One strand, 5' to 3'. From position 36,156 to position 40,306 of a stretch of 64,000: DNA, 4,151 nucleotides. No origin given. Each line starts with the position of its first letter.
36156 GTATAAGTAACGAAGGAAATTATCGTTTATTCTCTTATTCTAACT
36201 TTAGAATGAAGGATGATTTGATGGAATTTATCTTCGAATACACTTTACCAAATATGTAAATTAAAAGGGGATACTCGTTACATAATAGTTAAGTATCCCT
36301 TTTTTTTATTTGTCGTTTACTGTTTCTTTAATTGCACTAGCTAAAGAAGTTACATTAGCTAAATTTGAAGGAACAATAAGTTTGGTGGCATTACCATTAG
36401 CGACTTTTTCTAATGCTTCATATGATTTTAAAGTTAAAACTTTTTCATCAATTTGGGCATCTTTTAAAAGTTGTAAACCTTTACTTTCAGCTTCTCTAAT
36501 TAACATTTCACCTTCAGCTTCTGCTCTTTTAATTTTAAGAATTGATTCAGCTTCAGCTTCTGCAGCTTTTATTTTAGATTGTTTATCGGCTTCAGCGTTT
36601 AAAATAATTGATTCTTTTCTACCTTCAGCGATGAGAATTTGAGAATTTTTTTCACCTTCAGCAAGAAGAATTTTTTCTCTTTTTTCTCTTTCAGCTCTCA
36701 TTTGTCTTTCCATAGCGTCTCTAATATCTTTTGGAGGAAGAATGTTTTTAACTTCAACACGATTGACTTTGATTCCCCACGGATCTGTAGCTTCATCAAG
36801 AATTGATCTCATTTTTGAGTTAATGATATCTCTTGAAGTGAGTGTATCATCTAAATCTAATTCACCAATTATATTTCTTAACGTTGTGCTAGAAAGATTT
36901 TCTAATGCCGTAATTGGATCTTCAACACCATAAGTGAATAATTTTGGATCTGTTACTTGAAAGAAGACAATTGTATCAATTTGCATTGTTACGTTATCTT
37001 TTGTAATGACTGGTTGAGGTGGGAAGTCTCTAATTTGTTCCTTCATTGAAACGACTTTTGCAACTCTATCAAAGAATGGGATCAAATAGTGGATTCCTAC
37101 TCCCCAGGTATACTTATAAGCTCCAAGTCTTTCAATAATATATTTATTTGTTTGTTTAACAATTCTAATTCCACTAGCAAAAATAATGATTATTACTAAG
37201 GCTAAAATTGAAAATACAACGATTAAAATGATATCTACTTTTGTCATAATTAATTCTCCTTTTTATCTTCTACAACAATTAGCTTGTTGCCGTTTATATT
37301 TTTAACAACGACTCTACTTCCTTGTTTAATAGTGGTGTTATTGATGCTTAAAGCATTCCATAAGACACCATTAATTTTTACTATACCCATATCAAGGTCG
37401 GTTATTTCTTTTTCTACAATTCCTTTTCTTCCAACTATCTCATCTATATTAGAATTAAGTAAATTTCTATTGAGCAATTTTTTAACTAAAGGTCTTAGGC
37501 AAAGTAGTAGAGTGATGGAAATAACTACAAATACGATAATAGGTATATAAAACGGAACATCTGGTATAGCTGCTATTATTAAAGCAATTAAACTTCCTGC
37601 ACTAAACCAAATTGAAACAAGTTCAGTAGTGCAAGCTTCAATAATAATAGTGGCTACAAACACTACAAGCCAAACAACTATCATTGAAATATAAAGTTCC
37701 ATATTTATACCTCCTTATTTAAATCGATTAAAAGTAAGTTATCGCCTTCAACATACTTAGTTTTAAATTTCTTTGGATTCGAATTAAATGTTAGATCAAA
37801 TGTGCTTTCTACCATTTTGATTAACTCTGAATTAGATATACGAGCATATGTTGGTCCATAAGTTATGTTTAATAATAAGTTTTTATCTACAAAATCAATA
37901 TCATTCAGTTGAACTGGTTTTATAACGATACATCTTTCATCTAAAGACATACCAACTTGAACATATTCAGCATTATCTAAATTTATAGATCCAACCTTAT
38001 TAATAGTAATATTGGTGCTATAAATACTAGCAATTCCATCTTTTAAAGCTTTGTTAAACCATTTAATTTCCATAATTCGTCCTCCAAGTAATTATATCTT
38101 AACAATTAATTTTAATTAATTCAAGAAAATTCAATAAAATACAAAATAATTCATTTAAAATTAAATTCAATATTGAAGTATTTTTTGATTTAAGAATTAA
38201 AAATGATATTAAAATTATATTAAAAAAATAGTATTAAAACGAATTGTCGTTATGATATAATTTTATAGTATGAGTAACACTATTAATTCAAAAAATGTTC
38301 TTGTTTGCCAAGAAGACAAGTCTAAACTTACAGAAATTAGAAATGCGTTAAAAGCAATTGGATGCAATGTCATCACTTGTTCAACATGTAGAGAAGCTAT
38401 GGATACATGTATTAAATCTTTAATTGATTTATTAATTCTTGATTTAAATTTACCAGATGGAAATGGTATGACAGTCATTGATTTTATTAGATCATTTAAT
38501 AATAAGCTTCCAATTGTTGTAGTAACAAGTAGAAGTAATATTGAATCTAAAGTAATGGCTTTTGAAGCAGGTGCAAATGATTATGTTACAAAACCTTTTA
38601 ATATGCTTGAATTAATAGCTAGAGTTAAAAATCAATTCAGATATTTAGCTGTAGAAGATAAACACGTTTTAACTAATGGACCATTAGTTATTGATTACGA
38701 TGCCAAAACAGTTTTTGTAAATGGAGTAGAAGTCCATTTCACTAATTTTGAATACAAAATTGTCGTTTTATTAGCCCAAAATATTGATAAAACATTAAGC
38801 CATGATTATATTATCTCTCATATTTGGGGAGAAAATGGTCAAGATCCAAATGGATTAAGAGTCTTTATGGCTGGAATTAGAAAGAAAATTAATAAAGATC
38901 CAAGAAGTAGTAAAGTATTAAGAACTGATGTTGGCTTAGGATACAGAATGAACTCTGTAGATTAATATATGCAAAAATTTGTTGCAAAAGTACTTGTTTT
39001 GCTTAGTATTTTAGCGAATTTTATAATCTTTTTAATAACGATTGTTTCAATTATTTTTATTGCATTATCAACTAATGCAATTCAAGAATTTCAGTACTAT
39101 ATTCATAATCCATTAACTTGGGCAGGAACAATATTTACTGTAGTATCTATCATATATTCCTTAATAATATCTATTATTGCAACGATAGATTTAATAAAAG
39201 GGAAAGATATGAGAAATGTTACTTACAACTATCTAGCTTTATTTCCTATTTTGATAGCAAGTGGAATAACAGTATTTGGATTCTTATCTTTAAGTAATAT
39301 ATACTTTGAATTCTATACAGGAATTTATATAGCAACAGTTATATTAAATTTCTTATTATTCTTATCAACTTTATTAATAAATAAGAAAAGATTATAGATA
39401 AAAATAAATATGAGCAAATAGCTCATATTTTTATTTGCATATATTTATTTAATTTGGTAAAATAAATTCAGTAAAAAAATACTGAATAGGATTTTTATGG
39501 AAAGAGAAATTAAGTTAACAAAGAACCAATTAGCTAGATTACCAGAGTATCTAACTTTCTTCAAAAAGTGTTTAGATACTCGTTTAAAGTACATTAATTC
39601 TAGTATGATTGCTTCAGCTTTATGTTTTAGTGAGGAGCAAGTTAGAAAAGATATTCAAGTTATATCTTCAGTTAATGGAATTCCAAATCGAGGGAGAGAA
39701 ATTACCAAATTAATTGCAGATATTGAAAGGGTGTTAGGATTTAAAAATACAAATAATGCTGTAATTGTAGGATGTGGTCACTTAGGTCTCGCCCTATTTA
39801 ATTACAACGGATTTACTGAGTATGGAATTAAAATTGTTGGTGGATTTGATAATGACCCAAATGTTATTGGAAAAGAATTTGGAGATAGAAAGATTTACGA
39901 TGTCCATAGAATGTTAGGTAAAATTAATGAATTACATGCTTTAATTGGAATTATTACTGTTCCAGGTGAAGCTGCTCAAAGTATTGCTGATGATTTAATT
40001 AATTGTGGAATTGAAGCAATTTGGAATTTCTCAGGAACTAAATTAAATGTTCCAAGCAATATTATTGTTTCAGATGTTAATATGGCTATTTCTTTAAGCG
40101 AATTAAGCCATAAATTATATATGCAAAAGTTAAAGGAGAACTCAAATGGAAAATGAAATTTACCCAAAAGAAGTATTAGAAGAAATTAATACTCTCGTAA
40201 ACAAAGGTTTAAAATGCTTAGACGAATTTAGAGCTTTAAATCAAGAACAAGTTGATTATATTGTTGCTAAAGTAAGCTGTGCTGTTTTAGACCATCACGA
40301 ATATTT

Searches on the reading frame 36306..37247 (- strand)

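Call 57: search_protein_families(library=pfam, proteins=[window:36306-37247:-], max_evalue=0.0001)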
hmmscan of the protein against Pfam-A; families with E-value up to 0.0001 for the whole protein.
window:36306-37247:- (313 aa): 1 family
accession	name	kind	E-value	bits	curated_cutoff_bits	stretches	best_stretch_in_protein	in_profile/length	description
PF01145.31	Band_7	-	2.7e-40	138.7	23.6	1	29-200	2-176/176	SPFH domain / Band 7 family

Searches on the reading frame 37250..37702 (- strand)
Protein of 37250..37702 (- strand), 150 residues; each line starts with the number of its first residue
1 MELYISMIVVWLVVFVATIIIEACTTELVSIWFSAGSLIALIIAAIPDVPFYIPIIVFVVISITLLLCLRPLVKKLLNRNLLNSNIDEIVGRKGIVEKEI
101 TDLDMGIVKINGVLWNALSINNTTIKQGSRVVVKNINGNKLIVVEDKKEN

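Call 57: search_protein_families(library=pfam, proteins=[window:37250-37702:-], max_evalue=0.0001)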
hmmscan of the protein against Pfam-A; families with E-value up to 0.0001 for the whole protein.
window:37250-37702:- (150 aa): 1 family
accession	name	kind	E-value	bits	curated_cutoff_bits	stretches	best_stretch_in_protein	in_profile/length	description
PF01957.25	NfeD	-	5e-13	49.5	29.1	1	87-144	2-56/57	NfeD-like C-terminal, partner-binding domain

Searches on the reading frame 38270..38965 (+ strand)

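Call 57: search_protein_families(library=pfam, proteins=[window:38270-38965:+], max_evalue=0.0001)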
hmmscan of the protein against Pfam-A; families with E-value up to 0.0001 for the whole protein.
window:38270-38965:+ (231 aa): 2 families
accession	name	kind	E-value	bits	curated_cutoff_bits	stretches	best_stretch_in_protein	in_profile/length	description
PF00072.30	Response_reg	-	1.9e-23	83.2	30.2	1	10-120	1-111/111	Response regulator receiver domain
PF00486.34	Trans_reg_C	-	4.3e-15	56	26.2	1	154-227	3-77/77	Transcriptional regulatory protein, C terminal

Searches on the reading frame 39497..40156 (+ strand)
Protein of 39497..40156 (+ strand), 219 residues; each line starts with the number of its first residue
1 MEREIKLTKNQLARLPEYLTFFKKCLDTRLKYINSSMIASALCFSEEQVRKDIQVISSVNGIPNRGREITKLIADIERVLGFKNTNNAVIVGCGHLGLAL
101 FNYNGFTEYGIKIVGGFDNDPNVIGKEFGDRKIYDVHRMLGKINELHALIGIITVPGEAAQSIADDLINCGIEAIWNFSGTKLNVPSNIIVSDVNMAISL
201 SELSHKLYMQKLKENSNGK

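Call 57: search_protein_families(library=pfam, proteins=[window:39497-40156:+], max_evalue=0.0001)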
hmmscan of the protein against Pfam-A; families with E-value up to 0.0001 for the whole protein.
window:39497-40156:+ (219 aa): 2 families
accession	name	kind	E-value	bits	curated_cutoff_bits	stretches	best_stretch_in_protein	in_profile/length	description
PF02629.25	CoA_binding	-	2.7e-16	60.6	22.3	1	85-179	3-95/97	CoA binding domain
PF06971.19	Put_DNA-bind_N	-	6.1e-08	33.1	27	1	12-53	7-48/49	Putative DNA-binding protein N-terminus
